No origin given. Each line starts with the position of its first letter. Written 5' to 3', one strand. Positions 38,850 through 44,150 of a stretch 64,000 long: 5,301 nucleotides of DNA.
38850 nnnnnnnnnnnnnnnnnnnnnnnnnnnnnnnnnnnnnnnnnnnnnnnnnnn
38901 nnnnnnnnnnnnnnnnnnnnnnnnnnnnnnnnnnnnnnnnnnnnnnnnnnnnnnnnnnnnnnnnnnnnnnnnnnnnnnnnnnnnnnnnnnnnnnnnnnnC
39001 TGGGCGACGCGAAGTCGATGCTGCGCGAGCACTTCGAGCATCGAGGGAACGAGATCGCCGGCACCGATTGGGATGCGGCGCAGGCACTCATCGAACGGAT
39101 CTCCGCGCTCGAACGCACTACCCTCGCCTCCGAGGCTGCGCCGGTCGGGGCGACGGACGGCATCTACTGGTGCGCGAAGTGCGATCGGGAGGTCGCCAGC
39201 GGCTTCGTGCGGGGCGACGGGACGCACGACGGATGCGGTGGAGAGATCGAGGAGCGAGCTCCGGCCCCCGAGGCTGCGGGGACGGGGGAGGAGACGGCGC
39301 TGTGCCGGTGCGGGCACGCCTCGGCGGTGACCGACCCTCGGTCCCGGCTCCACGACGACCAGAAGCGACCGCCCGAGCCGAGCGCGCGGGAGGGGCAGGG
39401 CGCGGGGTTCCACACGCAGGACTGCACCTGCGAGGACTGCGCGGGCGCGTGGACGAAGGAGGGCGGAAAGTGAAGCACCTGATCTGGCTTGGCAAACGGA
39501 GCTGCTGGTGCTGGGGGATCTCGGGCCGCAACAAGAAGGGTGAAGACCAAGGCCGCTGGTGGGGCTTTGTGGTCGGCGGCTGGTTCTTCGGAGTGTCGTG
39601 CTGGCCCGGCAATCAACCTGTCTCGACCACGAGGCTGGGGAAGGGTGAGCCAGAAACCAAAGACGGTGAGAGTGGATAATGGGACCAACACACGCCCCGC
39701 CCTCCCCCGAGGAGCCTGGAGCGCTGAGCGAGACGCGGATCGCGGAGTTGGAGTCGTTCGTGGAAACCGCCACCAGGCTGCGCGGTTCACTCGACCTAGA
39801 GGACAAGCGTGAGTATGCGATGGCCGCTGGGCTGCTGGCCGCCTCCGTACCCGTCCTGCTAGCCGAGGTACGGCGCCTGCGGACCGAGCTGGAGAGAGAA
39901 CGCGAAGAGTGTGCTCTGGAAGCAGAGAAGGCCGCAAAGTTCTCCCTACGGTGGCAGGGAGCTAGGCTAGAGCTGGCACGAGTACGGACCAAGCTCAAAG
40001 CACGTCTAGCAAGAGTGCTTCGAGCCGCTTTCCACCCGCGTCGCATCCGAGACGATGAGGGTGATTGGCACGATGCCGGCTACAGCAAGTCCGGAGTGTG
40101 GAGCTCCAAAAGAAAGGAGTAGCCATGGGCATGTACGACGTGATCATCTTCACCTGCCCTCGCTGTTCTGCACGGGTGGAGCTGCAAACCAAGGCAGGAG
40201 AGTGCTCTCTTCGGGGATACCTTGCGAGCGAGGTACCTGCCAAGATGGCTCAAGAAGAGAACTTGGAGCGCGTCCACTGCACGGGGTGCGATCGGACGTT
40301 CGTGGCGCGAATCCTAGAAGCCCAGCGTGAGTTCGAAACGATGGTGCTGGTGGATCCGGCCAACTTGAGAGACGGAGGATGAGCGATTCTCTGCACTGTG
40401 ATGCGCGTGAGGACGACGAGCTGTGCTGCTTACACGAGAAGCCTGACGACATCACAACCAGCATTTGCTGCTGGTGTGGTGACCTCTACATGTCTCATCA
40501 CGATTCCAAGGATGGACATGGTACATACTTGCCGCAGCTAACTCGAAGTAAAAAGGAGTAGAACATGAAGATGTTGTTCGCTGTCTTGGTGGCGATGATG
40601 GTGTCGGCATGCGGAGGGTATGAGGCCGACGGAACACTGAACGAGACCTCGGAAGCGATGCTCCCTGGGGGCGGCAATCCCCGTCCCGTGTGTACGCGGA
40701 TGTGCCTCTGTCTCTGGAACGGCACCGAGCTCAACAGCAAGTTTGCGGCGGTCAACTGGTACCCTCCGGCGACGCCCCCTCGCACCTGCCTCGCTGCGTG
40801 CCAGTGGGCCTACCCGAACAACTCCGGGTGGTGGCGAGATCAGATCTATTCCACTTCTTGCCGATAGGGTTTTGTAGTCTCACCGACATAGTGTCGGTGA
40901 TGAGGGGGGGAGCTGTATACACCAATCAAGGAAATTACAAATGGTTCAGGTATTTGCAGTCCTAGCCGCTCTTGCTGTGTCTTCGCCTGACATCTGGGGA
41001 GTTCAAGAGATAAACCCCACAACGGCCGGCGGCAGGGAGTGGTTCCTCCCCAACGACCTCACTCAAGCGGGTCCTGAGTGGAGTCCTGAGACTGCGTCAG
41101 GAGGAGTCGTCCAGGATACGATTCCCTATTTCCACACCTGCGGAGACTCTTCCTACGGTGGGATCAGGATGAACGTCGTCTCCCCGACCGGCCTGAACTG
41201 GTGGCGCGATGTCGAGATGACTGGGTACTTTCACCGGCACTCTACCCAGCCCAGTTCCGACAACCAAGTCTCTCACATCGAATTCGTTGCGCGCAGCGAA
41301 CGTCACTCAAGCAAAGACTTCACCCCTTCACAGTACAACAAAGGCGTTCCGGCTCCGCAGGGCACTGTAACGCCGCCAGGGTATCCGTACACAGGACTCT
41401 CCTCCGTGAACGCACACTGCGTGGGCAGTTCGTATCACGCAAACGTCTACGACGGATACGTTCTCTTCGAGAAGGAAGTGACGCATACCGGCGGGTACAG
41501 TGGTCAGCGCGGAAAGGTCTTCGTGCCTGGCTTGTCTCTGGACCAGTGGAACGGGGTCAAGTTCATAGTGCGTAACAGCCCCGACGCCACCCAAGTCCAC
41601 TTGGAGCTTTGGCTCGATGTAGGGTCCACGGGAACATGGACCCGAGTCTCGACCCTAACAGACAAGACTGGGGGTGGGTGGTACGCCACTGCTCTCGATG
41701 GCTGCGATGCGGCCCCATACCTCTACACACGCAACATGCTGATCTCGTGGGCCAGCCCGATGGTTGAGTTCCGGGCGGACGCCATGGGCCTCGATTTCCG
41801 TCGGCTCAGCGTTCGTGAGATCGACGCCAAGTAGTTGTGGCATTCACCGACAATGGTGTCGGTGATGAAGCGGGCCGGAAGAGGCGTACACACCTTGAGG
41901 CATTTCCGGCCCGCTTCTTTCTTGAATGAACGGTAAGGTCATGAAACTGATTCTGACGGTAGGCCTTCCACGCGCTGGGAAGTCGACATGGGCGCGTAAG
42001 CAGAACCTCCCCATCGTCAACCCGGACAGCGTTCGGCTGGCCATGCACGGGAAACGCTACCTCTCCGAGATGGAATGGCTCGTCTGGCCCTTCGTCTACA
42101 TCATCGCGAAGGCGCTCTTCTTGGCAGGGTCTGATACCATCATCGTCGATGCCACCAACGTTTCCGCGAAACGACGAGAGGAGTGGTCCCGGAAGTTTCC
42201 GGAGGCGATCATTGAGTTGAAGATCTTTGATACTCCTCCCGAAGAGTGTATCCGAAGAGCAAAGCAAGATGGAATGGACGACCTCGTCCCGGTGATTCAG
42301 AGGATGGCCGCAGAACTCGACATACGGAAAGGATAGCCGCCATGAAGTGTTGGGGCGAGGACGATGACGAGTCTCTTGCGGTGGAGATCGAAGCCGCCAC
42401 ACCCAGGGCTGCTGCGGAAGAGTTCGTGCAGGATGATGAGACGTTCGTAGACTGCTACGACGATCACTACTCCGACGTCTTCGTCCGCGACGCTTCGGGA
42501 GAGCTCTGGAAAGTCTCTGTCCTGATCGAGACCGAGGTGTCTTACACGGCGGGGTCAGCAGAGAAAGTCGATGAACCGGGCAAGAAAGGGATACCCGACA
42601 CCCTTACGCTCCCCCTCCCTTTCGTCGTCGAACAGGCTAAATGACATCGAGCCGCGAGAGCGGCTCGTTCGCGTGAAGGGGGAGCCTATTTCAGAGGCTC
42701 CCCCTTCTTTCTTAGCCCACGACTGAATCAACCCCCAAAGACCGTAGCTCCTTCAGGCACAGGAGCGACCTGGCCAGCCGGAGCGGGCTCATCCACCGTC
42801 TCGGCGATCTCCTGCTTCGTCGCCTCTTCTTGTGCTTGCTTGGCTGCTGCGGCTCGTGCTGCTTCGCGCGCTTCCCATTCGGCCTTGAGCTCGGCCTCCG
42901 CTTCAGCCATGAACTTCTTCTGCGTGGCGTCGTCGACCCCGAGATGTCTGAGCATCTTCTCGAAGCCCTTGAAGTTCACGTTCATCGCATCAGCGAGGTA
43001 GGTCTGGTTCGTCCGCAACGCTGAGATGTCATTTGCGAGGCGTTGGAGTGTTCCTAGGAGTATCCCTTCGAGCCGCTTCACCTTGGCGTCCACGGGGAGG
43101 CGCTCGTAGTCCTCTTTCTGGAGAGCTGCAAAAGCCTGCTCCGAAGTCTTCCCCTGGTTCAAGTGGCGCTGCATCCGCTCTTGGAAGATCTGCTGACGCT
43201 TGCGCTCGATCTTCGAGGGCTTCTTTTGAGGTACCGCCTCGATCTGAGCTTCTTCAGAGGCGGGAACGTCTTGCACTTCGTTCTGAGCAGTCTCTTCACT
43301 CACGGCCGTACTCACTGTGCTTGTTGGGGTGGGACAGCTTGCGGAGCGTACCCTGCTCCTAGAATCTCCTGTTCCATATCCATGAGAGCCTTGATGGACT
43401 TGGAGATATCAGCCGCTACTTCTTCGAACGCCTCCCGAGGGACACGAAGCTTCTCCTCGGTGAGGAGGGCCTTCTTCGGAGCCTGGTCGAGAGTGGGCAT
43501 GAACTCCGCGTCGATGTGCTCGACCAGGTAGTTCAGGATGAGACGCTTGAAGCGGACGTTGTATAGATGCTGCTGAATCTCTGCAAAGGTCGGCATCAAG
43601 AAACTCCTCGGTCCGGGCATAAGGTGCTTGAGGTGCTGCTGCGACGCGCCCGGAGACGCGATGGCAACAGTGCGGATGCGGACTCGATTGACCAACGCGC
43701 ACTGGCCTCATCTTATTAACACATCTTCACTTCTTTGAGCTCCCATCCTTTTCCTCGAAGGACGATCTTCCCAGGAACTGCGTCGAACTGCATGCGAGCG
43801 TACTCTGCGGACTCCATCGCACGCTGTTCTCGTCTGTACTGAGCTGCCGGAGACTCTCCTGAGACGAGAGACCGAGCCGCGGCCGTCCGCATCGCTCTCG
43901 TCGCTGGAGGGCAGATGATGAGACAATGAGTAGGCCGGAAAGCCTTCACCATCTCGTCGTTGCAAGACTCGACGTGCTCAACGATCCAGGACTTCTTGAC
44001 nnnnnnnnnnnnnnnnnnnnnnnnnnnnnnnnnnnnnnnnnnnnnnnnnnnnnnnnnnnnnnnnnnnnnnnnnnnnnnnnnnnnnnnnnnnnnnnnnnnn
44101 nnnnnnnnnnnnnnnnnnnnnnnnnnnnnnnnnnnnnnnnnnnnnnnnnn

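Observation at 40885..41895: Two copies of a roughly 50-nt unit with a perfect palindrome flank a secreted-protein gene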

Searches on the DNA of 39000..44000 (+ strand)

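Call 6: search_dna_similar(query=window:39000-44000:+, collection=phages, mode=distant)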
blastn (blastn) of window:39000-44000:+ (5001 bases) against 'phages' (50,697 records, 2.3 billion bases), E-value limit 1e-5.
No match.

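Call 64: search_rna_families(source=window, start=40800, end=42000, threshold=evalue, max_evalue=10, show_alignments=2)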
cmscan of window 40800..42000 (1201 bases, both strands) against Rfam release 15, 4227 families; matches with E-value up to 10: 3.
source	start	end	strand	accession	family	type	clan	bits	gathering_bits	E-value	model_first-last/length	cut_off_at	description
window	41844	41911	-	RF02564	naRNA4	Gene; sRNA;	-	16.6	59.5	4.1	1-77/77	no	Nucleoid-associated noncoding RNA 4 (CssrE)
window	41867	41917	-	RF03383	mir-1976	Gene; miRNA;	-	16.3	71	4.7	1-52/52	no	mir-1976 microRNA precursor family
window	40986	41080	-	RF02115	FAM13A-AS1_2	Gene; lncRNA;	-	14.5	38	3.3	1-110/110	no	FAM13A antisense RNA 1 conserved region 2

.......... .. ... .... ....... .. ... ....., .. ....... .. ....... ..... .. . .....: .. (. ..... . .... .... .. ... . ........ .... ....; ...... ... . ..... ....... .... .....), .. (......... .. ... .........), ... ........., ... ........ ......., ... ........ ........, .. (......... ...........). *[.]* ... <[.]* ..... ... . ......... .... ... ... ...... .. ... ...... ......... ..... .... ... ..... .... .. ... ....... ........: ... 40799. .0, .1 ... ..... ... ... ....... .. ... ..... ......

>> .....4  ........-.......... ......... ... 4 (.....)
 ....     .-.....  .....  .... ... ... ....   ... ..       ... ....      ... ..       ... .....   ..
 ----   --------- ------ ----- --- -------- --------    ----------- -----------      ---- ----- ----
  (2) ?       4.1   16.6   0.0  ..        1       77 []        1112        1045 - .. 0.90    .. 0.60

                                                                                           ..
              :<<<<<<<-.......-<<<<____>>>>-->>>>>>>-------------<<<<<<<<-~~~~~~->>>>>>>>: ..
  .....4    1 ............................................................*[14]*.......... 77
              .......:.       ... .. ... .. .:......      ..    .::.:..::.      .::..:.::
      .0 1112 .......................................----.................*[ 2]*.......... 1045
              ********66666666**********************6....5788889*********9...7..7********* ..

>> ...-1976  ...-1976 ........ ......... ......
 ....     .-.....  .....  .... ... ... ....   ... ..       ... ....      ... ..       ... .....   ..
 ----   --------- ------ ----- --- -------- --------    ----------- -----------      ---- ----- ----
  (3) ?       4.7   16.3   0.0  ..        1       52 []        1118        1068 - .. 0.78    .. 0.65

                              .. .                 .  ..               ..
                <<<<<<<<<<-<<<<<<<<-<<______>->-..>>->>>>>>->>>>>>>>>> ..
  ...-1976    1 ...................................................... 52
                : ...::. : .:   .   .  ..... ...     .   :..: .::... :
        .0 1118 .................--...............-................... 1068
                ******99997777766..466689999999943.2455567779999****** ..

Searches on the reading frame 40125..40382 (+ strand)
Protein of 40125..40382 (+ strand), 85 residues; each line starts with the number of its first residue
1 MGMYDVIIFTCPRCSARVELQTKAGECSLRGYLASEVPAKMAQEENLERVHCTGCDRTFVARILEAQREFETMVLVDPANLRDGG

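Call 14: search_protein_families(library=pfam, proteins=[window:40125-40382:+], max_evalue=0.01)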
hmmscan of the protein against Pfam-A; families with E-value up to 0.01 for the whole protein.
window:40125-40382:+ (85 aa): 3 families
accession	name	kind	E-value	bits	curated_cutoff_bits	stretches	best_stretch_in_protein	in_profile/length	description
PF14803.11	Zn_ribbon_Nudix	-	0.00018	21.8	25.6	0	36-57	9-30/34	Nudix N-terminal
PF05129.18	Zn_ribbon_Elf1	-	0.0059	17.1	29.8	0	36-64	33-61/79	Transcription elongation factor Elf1 like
PF13717.11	Zn_ribbon_4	-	0.0074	16.6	30.3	0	8-20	2-14/36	zinc-ribbon domain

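Call 15: search_protein_families(library=phrogs, proteins=[window:40125-40382:+], max_evalue=0.01)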
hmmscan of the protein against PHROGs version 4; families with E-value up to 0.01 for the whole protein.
window:40125-40382:+ (85 aa): 0 families

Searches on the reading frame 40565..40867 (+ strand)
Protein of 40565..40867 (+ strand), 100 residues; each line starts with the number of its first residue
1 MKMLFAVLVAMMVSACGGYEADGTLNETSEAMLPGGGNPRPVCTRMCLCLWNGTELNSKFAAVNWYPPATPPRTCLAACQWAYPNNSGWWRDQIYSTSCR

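Call 14: search_protein_families(library=pfam, proteins=[window:40565-40867:+], max_evalue=0.01)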
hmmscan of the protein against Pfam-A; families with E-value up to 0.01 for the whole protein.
window:40565-40867:+ (100 aa): 0 families

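Call 15: search_protein_families(library=phrogs, proteins=[window:40565-40867:+], max_evalue=0.01)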
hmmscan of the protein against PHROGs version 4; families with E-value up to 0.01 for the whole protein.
window:40565-40867:+ (100 aa): 1 family
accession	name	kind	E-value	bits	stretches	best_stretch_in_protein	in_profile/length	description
phrog_3641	-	unknown function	0.0035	18.6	1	3-53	11-56/69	-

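Call 70: find_homologous_proteins(query=window:40565-40867:+, max_evalue=0.01)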
Query window:40565-40867:+ (100 aa): 1 proteins with E <= 0.01 among 1 candidates.
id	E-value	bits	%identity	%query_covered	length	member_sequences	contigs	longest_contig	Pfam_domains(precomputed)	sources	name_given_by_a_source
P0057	3.3e-65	235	100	100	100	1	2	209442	-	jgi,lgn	jgi:hypothetical protein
